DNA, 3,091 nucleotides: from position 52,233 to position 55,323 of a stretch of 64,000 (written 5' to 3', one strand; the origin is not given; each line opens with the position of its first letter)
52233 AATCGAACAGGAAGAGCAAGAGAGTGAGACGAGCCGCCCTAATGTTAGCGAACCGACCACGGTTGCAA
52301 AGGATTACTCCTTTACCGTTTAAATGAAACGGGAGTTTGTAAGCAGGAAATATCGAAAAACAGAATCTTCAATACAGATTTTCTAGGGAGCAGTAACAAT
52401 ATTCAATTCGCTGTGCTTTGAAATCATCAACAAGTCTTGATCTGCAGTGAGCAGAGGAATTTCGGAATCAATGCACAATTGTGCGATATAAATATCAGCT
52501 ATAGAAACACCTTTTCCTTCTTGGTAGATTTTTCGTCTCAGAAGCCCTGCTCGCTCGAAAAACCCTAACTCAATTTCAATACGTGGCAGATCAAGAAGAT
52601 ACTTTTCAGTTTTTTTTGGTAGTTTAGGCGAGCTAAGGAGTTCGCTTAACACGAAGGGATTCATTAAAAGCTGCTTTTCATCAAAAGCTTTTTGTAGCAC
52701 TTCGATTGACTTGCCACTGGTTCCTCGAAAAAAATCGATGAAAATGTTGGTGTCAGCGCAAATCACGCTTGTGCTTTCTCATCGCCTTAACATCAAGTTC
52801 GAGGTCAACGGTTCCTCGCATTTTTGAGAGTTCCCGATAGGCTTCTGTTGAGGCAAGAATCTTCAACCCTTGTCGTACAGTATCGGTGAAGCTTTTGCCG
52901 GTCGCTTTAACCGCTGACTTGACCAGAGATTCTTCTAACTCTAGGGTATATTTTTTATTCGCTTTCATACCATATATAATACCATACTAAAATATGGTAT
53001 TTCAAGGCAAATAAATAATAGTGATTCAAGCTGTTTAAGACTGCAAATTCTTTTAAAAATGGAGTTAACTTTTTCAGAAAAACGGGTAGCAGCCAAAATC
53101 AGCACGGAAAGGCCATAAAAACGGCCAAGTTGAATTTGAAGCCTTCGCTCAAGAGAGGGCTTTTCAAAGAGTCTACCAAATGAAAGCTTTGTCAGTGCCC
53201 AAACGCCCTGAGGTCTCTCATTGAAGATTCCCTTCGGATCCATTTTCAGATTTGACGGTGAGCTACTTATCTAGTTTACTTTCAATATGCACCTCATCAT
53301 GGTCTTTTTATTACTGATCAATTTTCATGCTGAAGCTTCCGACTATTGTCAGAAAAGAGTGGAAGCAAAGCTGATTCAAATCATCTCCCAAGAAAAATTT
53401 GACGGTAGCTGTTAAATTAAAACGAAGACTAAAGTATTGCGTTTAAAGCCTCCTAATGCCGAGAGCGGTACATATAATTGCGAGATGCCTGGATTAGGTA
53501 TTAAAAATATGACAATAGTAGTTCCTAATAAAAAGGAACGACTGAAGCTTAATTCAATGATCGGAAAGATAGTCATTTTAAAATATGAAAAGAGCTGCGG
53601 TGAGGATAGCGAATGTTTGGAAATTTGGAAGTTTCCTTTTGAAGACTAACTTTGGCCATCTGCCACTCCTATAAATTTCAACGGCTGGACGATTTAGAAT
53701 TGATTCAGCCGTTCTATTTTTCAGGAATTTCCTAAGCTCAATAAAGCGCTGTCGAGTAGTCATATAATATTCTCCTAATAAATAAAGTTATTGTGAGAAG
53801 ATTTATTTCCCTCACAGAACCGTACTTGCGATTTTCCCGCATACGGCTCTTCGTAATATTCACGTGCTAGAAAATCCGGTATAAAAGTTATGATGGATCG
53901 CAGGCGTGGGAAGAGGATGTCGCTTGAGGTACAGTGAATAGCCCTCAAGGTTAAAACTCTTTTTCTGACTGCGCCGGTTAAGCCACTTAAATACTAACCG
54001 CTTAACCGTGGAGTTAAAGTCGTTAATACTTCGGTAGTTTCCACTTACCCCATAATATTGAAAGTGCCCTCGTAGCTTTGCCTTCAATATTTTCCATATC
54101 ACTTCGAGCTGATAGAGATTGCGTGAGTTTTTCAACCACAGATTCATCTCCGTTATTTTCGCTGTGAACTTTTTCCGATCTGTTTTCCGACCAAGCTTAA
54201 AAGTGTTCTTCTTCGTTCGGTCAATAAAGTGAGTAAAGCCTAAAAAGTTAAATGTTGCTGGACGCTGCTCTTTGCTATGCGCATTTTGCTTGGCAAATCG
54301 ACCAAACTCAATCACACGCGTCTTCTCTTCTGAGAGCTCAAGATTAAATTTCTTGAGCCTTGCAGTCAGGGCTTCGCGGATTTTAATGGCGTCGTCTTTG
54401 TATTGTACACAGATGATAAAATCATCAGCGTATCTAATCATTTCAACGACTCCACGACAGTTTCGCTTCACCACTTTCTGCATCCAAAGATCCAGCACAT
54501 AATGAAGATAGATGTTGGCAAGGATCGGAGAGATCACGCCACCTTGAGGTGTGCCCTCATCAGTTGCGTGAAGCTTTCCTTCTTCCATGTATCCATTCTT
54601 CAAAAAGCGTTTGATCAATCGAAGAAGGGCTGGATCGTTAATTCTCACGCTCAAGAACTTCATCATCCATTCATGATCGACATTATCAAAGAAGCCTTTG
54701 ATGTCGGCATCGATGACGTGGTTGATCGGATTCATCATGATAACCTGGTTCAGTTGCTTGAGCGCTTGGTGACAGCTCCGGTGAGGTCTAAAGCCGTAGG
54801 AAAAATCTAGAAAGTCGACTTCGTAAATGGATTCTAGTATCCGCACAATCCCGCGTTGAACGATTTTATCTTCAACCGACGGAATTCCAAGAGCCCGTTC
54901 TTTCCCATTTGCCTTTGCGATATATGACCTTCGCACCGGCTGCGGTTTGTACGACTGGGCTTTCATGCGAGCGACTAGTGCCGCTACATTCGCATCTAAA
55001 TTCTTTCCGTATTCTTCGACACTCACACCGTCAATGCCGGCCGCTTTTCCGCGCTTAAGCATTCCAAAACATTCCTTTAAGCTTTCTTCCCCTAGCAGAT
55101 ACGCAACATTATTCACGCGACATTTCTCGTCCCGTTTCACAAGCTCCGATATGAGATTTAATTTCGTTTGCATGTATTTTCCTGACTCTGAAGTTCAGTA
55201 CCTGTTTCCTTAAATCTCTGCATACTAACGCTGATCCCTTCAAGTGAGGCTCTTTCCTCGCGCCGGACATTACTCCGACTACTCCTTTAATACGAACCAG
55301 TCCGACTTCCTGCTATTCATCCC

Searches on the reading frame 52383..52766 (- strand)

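Call 25: search_protein_families(library=pfam, proteins=[window:52383-52766:-], max_evalue=0.001)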
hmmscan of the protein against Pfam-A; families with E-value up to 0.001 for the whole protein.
window:52383-52766:- (127 aa): 1 family
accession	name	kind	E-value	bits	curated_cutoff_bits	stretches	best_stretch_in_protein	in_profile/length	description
PF01850.27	PIN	-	1.2e-10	42.5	23.6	1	2-112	1-114/120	PIN domain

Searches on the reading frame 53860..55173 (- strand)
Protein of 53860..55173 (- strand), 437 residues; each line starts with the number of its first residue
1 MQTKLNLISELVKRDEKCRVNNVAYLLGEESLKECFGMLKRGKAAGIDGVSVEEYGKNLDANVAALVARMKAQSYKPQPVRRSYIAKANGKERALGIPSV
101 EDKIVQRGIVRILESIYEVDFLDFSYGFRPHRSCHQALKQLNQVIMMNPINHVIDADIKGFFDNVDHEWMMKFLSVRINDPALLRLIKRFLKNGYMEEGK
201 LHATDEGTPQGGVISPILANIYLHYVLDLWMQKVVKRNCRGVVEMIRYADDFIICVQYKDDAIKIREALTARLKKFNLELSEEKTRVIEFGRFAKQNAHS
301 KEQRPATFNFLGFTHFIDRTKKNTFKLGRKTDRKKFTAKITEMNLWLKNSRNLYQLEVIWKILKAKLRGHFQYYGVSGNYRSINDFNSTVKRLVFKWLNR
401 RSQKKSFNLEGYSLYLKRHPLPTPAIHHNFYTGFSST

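Call 25: search_protein_families(library=pfam, proteins=[window:53860-55173:-], max_evalue=0.001)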
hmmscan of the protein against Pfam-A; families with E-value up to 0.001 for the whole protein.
window:53860-55173:- (437 aa): 2 families
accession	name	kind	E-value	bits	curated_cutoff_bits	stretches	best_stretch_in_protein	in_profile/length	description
PF00078.32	RVT_1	-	1.4e-38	133.1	29.6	1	85-314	1-204/205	Reverse transcriptase (RNA-dependent DNA polymerase)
PF08388.16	GIIM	-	6.2e-05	23.3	23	1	334-407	2-72/80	Group II intron, maturase-specific domain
